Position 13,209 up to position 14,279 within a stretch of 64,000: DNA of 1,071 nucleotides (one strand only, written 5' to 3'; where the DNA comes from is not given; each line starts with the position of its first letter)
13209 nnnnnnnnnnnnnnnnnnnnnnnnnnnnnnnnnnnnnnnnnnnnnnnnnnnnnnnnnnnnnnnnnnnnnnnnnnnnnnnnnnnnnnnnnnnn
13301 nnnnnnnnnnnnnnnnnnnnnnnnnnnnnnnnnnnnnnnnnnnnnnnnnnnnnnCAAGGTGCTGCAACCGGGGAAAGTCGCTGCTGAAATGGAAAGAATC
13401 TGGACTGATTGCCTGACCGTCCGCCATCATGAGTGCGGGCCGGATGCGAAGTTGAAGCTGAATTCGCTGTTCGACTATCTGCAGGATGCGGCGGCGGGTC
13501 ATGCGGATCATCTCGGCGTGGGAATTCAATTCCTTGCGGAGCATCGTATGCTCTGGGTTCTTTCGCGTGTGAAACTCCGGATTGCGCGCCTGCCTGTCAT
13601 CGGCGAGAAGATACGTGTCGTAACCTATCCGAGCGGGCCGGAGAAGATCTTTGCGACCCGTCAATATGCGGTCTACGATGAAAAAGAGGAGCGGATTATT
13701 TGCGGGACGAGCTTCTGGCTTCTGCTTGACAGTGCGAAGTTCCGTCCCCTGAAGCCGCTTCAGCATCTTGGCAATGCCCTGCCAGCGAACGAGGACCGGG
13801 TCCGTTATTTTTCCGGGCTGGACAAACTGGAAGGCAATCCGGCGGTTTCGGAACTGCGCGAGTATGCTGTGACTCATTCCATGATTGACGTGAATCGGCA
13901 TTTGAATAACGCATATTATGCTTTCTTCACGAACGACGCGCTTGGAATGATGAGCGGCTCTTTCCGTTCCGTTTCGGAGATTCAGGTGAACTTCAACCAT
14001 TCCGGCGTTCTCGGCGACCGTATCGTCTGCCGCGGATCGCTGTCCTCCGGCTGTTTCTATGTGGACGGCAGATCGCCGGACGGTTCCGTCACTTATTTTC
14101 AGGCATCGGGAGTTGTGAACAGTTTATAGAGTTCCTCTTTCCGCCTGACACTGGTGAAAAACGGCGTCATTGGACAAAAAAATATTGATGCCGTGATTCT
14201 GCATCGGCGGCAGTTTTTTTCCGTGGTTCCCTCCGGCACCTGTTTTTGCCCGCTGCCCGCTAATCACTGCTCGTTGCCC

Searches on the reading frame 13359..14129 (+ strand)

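Call 4: search_protein_families(library=pfam, proteins=[window:13359-14129:+], max_evalue=0.01)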
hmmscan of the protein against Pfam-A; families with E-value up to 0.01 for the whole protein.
window:13359-14129:+ (256 aa): 2 families
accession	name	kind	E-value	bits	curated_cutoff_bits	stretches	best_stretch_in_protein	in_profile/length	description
PF01643.23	Acyl-ACP_TE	-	1.6e-23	83.3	23.7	1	20-130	9-120/131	Acyl-ACP thioesterase N-terminal domain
PF20791.3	Acyl-ACP_TE_C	-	4.9e-06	27.1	21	1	163-222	6-65/101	Acyl-ACP thioesterase C-terminal domain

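Call 55: search_protein_families(library=ncbifam, proteins=[window:13359-14129:+], max_evalue=0.001)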
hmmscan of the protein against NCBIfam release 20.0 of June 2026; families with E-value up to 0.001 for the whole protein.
window:13359-14129:+ (256 aa): 0 families
